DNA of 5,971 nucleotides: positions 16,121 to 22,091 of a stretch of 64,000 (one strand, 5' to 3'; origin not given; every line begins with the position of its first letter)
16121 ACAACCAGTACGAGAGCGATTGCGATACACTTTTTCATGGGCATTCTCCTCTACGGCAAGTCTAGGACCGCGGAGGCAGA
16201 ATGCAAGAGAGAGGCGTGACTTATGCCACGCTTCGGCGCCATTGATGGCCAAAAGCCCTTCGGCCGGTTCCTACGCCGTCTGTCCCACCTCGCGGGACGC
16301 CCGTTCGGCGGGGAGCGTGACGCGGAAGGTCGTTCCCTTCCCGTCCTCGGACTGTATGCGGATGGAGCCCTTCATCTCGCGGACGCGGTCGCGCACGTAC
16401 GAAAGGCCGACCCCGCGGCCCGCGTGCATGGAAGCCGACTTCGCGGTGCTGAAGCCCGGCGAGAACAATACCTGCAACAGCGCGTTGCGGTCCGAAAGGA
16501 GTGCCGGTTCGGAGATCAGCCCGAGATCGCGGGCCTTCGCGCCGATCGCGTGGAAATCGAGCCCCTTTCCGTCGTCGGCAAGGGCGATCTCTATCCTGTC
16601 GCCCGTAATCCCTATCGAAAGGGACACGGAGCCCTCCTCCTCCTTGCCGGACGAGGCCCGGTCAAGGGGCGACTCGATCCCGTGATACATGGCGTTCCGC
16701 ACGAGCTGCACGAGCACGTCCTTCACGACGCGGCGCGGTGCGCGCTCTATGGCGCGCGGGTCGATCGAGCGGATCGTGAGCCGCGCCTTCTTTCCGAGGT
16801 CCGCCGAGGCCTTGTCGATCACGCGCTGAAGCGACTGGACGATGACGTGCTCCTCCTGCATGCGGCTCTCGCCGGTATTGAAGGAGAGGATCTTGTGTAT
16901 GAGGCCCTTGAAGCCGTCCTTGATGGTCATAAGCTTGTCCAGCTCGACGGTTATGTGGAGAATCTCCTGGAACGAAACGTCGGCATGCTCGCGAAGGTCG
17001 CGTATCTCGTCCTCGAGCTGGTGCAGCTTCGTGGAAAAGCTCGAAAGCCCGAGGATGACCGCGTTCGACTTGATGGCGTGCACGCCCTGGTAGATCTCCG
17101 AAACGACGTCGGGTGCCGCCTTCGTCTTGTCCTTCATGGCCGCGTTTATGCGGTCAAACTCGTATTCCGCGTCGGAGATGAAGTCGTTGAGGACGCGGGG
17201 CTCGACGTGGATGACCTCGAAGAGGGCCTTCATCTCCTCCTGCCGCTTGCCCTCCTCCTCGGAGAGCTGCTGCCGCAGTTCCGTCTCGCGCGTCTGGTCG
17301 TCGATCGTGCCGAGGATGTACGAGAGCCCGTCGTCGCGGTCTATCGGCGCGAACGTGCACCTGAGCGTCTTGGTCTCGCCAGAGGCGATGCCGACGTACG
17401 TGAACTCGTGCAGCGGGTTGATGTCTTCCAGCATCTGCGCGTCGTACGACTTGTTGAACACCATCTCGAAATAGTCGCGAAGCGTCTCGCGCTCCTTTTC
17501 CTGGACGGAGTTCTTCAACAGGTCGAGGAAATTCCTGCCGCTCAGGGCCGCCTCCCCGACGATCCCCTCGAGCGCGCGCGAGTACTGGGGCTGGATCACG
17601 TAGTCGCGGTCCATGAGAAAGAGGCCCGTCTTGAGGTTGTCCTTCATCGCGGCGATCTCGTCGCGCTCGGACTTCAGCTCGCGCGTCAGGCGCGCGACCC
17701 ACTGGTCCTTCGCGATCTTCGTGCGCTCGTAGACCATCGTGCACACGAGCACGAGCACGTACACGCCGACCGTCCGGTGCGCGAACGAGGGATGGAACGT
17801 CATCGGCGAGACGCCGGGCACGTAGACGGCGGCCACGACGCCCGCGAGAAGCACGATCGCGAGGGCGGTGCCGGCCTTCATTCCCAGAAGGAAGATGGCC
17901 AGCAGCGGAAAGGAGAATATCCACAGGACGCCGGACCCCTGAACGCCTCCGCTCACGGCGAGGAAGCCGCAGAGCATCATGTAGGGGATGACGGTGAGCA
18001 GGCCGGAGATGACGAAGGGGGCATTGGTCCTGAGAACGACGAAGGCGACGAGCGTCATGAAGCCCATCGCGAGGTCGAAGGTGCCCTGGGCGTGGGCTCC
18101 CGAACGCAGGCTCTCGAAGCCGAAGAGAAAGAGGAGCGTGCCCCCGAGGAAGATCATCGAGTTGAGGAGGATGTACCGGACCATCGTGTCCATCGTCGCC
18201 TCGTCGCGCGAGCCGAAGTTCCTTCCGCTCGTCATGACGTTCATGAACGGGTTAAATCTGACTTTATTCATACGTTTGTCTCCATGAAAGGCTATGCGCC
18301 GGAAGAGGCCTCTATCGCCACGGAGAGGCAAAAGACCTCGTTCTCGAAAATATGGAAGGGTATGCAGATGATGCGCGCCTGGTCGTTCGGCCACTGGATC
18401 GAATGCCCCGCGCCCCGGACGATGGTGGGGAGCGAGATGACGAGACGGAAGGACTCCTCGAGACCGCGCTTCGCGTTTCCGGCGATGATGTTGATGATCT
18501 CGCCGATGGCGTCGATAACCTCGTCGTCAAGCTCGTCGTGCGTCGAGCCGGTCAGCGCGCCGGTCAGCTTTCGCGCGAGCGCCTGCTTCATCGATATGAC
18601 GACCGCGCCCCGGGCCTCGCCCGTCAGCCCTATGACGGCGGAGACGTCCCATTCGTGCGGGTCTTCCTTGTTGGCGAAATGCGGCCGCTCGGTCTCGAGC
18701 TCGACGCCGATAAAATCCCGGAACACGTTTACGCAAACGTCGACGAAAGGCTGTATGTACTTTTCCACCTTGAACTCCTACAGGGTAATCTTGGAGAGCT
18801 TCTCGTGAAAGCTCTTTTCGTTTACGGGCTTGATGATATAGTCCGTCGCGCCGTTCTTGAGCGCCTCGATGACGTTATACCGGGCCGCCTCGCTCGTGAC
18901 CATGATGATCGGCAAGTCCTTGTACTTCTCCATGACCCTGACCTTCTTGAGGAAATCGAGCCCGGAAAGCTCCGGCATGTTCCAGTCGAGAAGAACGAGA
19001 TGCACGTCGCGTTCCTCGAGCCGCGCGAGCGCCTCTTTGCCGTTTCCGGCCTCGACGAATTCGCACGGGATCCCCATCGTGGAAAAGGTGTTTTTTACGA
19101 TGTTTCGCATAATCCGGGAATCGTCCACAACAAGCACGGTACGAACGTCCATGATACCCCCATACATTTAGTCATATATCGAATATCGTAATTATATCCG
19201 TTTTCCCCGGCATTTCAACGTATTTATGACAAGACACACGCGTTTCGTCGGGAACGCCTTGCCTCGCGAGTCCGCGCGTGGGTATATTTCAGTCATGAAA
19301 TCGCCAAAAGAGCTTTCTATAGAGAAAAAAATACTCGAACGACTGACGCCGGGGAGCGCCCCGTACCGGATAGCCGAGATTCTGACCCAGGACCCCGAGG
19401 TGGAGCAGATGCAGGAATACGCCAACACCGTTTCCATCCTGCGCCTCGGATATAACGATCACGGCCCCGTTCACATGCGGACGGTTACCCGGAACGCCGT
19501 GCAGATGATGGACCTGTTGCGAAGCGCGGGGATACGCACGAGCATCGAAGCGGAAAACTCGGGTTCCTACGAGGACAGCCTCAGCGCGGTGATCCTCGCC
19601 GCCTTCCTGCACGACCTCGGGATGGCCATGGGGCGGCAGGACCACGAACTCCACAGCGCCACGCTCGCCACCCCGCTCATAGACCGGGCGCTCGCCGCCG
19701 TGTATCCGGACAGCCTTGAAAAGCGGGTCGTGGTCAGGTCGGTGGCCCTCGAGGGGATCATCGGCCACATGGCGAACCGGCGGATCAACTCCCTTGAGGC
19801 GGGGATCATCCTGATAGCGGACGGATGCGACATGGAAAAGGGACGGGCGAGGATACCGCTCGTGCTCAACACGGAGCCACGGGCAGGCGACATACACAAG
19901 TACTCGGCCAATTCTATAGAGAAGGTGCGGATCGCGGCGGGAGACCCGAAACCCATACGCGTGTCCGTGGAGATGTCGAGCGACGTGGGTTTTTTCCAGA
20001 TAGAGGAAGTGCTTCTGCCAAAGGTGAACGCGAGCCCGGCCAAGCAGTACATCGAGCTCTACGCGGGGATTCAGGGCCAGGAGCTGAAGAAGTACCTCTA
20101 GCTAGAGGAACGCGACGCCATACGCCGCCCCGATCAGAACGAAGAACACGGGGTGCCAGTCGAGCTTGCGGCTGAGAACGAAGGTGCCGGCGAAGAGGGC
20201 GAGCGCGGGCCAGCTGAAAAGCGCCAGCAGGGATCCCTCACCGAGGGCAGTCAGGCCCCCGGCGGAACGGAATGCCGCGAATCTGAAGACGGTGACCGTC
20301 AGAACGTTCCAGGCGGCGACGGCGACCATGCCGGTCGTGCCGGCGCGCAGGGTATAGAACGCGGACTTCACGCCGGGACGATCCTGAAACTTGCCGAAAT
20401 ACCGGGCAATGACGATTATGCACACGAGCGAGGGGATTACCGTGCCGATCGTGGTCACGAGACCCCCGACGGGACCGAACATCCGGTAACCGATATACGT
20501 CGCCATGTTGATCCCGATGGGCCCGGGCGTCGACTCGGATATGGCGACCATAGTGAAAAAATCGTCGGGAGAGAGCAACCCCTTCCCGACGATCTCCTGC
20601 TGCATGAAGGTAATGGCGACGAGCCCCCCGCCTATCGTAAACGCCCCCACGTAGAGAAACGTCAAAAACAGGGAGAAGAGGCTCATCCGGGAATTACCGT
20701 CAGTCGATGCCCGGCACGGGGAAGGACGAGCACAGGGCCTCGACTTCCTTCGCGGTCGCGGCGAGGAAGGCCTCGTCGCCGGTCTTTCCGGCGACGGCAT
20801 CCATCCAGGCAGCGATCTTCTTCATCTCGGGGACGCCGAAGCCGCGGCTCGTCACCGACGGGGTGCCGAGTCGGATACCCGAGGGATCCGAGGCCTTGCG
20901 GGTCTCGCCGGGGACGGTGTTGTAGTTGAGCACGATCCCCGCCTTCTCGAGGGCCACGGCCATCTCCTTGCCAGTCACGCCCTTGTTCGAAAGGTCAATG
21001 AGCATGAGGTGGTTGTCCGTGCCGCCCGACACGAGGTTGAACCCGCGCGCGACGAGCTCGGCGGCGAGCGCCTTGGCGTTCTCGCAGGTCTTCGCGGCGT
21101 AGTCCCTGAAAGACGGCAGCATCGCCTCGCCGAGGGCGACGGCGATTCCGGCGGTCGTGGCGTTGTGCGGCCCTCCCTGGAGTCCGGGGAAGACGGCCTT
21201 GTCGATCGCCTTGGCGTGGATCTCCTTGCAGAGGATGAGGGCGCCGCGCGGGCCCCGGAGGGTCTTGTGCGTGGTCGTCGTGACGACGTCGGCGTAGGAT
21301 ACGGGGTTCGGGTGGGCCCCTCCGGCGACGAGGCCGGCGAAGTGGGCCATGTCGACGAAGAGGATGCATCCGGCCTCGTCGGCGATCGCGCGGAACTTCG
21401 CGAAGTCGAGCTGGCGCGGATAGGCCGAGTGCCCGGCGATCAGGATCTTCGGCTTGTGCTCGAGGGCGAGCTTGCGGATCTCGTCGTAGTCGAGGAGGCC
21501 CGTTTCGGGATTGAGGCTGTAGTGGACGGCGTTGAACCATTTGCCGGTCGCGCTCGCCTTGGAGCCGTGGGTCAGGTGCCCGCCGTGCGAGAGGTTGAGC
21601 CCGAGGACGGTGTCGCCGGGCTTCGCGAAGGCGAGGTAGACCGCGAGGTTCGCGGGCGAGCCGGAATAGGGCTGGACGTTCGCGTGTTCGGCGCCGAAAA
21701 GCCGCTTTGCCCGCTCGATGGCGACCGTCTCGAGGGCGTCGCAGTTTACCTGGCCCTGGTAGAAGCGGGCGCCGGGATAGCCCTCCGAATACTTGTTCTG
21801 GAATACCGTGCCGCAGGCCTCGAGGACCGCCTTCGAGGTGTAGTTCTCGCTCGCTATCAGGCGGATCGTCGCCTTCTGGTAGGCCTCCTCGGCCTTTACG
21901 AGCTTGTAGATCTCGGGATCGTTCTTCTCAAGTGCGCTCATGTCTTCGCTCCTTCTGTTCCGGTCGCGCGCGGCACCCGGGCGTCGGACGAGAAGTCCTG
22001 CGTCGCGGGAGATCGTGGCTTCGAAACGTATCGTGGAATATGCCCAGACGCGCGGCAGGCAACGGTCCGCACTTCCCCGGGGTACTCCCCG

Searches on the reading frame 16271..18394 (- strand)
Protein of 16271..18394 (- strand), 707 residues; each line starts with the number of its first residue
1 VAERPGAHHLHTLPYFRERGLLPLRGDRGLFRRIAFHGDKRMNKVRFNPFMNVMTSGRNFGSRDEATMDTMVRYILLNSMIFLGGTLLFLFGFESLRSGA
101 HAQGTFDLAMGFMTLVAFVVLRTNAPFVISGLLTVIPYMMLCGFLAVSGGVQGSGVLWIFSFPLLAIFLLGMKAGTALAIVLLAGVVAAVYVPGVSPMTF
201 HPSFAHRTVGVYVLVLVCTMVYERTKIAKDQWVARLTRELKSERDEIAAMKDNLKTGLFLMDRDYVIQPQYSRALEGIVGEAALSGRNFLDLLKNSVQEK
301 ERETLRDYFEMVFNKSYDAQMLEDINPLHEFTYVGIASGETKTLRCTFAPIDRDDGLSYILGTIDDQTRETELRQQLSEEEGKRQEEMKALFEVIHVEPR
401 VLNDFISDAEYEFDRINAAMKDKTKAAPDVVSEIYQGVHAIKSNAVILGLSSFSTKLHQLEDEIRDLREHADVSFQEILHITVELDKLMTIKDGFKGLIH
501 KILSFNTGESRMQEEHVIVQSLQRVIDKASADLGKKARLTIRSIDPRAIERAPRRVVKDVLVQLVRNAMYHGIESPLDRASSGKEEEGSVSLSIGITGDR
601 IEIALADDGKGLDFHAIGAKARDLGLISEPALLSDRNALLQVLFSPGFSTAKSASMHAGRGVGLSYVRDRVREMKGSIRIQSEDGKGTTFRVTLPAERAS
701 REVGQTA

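Call 65: search_protein_families(library=pfam, proteins=[window:16271-18394:-], max_evalue=0.001)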
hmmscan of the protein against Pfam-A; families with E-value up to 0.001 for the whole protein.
window:16271-18394:- (707 aa): 3 families
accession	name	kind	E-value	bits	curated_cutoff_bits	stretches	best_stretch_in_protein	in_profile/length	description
PF02518.31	HATPase_c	-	1.1e-16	61.7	26.4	1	560-697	5-110/111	Histidine kinase-, DNA gyrase B-, and HSP90-like ATPase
PF20966.2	MASE6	-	1.6e-07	31.9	27.4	1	73-226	8-163/170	MASE6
PF01627.28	Hpt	-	2.6e-05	24.8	24.6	1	401-480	2-73/84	Hpt domain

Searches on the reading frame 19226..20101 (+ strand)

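Call 65: search_protein_families(library=pfam, proteins=[window:19226-20101:+], max_evalue=0.001)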
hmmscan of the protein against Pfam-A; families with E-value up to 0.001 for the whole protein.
window:19226-20101:+ (291 aa): 1 family
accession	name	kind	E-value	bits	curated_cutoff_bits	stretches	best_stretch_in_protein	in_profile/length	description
PF01966.28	HD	-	0.00097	19.9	22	0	86-203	7-115/116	HD domain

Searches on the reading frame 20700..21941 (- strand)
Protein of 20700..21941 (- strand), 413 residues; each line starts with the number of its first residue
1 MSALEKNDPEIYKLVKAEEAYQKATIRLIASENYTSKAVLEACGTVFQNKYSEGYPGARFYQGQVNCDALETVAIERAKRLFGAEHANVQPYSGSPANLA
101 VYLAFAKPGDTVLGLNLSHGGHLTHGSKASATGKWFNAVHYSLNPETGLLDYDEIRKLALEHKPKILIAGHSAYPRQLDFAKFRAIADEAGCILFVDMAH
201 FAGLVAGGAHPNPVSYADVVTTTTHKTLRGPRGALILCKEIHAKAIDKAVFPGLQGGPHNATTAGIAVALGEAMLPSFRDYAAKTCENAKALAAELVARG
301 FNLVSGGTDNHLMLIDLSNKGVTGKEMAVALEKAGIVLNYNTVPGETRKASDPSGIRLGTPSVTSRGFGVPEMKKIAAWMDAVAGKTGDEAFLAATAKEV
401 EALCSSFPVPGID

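Call 65: search_protein_families(library=pfam, proteins=[window:20700-21941:-], max_evalue=0.001)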
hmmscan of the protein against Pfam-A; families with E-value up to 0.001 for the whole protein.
window:20700-21941:- (413 aa): 3 families
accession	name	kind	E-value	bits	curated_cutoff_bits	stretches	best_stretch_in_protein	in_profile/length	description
PF00464.25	SHMT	-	1.7e-154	514.7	27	1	4-380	1-399/399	Serine hydroxymethyltransferase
PF00155.27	Aminotran_1_2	-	1.1e-07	31.9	19.7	1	80-363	53-349/361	Aminotransferase class I and II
PF01212.27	Beta_elim_lyase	-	2e-07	31.1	27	1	76-338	39-272/288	Beta-eliminating lyase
